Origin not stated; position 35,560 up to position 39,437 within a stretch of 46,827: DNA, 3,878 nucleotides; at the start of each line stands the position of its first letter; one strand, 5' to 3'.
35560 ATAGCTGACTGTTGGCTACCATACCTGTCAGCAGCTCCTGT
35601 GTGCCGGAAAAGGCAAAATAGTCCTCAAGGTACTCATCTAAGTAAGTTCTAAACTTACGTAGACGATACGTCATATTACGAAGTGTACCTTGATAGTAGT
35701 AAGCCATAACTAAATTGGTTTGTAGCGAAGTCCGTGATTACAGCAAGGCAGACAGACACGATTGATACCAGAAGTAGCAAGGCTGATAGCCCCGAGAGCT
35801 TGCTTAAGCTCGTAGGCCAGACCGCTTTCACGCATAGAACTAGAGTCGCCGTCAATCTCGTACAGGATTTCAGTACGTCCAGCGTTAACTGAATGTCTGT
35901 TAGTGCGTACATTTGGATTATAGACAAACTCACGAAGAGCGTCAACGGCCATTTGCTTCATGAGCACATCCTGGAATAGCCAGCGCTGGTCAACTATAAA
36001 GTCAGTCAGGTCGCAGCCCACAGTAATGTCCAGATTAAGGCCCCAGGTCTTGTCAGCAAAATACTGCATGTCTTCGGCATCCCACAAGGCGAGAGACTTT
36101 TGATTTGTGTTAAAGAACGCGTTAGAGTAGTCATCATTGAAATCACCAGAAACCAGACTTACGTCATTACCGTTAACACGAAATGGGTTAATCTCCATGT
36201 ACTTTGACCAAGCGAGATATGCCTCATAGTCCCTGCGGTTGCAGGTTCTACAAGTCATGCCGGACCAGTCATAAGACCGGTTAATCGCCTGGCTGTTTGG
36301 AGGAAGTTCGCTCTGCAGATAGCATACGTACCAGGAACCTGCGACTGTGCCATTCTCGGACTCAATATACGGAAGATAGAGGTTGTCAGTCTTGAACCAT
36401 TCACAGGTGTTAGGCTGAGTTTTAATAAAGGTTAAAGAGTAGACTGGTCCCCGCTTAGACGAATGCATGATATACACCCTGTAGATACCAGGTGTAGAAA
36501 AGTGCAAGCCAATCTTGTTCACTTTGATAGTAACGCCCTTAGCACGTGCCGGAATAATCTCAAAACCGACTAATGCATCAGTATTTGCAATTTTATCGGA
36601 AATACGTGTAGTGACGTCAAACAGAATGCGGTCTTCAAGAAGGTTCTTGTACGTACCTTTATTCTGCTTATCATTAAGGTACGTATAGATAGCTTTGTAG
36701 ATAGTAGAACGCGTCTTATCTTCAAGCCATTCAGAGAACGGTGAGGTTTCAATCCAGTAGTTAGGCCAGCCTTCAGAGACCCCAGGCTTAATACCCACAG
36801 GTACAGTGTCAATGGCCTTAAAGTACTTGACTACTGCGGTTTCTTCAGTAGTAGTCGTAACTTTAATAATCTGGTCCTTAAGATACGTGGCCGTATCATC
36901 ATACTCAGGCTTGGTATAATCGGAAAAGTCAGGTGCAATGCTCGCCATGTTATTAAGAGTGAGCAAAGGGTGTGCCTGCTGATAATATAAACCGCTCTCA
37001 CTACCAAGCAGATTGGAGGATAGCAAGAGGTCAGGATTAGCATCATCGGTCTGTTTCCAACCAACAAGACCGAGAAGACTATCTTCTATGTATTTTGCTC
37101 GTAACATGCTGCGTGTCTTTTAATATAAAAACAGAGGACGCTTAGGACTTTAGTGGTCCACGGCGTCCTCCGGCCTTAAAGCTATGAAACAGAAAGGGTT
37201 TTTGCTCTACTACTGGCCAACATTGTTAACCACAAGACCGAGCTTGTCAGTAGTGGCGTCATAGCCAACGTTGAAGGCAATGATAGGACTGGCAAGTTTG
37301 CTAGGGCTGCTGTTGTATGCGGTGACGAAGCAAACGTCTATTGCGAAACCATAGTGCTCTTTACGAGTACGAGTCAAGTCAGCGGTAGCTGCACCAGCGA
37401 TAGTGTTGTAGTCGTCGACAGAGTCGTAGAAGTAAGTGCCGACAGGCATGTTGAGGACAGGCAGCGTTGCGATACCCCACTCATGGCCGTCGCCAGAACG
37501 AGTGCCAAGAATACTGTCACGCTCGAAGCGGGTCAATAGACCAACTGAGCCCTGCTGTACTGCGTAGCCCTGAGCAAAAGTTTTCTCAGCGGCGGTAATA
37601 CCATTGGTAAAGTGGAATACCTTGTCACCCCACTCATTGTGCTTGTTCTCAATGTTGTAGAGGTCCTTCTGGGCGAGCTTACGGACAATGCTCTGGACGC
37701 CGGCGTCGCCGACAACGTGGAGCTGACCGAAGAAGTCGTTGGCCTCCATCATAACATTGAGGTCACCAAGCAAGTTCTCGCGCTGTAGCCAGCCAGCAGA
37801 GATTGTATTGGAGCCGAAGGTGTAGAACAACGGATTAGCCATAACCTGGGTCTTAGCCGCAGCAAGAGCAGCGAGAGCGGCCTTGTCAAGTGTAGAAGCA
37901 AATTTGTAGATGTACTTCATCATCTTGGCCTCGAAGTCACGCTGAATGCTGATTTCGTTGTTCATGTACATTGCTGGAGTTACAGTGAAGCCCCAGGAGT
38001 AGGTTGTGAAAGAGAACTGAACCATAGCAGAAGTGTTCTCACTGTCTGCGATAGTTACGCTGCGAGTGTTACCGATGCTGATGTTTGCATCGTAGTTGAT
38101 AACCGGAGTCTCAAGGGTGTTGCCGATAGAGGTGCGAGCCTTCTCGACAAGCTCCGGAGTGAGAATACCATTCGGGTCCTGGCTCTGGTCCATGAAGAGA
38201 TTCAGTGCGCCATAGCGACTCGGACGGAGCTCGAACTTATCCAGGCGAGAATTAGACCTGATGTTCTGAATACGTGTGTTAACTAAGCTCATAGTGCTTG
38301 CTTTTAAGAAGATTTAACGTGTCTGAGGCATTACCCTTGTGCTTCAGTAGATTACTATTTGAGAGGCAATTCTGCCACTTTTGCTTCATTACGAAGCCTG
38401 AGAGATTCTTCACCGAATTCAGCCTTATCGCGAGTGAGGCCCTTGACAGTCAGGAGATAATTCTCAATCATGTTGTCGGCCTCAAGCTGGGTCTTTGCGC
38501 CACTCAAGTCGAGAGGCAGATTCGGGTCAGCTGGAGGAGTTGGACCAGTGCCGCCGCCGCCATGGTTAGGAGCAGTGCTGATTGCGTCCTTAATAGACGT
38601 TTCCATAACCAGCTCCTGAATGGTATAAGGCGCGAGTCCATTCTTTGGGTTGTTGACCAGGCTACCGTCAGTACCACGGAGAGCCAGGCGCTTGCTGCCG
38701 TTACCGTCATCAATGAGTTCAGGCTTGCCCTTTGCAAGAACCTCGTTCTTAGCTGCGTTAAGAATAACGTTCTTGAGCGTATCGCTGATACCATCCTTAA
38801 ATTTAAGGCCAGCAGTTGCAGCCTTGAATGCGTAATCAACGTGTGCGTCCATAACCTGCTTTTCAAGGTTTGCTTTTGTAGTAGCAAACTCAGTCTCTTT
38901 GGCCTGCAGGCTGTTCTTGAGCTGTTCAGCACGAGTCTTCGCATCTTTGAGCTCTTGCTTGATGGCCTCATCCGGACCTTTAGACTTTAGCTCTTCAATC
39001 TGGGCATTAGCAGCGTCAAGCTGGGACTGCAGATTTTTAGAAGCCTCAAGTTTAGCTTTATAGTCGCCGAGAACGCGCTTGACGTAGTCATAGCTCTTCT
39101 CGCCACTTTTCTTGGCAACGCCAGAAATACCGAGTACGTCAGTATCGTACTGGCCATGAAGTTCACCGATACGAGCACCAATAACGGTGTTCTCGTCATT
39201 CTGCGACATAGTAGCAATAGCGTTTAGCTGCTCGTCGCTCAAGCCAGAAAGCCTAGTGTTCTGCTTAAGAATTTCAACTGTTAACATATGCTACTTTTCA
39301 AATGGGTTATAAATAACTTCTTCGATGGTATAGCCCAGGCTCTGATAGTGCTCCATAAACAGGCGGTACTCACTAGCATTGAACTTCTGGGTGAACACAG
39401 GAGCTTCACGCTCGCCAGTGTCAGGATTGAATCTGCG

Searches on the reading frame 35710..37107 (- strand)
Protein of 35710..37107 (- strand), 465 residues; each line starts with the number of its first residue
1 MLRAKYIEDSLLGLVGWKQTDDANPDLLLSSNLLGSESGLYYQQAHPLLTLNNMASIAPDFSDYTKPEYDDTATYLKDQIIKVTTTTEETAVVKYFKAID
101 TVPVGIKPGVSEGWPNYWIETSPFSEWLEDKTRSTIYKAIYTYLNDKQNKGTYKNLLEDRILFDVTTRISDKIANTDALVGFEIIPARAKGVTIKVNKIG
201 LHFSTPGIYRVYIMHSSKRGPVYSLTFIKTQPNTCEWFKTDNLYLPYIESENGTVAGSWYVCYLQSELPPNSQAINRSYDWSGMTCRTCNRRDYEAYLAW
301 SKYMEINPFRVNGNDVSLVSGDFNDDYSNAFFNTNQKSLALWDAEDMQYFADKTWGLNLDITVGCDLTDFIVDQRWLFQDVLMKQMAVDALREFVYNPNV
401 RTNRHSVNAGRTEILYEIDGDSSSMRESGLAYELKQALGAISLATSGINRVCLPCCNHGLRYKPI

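Call 12: search_protein_families(library=phrogs, proteins=[window:35710-37107:-], max_evalue=0.00001)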
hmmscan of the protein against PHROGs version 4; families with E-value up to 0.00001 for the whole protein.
window:35710-37107:- (465 aa): 1 family
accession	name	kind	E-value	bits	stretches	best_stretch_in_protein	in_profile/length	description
phrog_8189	-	unknown function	1.9e-113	380.7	1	1-463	1-418/421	-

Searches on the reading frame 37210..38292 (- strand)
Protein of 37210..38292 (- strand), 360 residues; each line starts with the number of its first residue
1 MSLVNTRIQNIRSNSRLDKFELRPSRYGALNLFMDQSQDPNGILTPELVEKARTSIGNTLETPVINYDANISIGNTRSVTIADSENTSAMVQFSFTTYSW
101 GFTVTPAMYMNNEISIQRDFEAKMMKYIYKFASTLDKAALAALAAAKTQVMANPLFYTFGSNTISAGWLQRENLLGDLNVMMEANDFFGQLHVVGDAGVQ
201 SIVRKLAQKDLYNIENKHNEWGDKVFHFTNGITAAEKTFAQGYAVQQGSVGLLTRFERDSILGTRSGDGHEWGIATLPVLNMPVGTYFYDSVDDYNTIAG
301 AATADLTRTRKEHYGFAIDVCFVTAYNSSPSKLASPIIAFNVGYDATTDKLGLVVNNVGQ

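Call 12: search_protein_families(library=phrogs, proteins=[window:37210-38292:-], max_evalue=0.00001)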
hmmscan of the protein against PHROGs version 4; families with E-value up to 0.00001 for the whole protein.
window:37210-38292:- (360 aa): 1 family
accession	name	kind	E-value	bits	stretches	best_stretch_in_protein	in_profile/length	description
phrog_7231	-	head and packaging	1.1e-120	403.8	1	1-342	1-346/349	virion structural protein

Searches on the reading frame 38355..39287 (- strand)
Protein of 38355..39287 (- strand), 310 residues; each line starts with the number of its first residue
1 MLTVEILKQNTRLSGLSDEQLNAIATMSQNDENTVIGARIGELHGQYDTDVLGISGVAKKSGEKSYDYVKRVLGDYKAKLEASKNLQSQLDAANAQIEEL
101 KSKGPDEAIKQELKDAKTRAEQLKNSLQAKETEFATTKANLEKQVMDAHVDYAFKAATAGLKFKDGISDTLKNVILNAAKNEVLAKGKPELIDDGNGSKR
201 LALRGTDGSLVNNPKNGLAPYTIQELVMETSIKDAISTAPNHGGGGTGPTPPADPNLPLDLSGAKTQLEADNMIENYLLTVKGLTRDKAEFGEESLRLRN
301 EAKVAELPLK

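Call 45: search_protein_families(library=pfam, proteins=[window:38355-39287:-], max_evalue=0.01)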
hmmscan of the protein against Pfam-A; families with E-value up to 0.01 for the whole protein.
window:38355-39287:- (310 aa): 2 families
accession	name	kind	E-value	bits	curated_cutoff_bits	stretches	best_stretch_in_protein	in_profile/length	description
PF06810.17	Phage_scaffold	-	9.5e-07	29.4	35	1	57-188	19-130/170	Phage capsid assembly scaffolding protein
PF23067.1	MG280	-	0.006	16.6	27.4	1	54-139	67-150/259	Uncharacterised protein MG280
